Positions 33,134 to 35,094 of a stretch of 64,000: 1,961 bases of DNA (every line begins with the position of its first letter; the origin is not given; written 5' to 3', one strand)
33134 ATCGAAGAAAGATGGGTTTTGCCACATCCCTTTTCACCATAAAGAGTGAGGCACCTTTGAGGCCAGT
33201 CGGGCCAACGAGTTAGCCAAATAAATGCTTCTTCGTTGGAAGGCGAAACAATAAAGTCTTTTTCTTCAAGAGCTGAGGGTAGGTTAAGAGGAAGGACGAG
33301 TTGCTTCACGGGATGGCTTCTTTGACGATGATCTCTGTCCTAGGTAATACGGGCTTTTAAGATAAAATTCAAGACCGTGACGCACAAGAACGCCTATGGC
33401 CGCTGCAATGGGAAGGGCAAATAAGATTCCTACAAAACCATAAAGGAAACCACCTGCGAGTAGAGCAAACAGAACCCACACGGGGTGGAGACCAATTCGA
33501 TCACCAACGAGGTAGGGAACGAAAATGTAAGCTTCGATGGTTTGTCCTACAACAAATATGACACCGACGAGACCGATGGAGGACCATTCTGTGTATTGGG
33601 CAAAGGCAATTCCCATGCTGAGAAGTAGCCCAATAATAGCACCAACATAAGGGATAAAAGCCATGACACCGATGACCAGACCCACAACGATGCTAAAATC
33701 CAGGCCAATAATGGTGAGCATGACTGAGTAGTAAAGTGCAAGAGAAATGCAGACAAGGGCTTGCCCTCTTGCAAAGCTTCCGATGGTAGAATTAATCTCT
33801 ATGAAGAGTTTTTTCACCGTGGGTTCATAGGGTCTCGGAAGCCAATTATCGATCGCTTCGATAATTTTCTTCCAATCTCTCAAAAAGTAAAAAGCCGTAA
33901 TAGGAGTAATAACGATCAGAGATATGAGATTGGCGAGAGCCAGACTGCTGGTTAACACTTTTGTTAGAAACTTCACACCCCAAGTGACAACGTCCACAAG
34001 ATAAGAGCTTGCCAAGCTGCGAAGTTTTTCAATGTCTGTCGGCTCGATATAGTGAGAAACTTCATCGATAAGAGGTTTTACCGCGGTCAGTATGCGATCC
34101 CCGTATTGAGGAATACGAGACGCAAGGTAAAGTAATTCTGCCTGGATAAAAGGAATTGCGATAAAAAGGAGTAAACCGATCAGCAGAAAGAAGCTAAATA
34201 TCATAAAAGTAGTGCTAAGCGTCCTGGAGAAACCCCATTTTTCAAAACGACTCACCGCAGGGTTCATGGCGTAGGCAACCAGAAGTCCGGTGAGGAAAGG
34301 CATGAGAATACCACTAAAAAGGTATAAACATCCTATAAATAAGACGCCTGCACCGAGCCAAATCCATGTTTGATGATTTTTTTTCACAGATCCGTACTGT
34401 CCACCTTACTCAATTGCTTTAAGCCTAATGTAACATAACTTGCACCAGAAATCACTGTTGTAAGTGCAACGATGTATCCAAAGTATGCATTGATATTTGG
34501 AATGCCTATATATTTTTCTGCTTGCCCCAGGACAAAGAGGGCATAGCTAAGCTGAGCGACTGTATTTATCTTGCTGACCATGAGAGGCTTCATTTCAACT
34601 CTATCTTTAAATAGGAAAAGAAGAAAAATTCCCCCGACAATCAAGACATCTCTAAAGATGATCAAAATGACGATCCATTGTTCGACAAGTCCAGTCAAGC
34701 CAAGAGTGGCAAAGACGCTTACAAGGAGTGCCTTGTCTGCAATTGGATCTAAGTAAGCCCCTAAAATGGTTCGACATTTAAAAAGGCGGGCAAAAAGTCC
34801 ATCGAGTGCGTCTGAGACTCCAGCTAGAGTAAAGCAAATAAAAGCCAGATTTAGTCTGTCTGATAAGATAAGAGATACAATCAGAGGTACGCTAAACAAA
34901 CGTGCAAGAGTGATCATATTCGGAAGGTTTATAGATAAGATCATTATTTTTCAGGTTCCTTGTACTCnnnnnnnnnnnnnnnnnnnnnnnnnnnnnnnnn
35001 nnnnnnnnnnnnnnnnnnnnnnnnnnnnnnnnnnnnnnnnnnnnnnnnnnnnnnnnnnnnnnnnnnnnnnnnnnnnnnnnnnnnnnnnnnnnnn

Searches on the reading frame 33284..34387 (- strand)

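Call 38: search_protein_families(library=pfam, proteins=[window:33284-34387:-], max_evalue=0.000001)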
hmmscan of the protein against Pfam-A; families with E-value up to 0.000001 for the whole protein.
window:33284-34387:- (367 aa): 1 family
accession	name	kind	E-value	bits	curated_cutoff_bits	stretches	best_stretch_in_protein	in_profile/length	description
PF01594.21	AI-2E_transport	-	1.1e-58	199.4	34.3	1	15-337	8-325/327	AI-2E family transporter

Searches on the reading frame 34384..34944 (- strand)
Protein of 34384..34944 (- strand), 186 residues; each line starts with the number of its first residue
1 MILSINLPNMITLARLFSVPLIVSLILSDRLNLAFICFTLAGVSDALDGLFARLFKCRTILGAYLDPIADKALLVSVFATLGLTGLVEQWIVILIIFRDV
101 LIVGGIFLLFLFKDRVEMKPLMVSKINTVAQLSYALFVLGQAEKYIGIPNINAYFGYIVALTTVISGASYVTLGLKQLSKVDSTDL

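Call 38: search_protein_families(library=pfam, proteins=[window:34384-34944:-], max_evalue=0.000001)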
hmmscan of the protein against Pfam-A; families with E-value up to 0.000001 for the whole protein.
window:34384-34944:- (186 aa): 1 family
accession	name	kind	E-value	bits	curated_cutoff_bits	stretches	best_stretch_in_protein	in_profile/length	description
PF01066.26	CDP-OH_P_transf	-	2.2e-28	100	22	1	6-161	2-148/152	CDP-alcohol phosphatidyltransferase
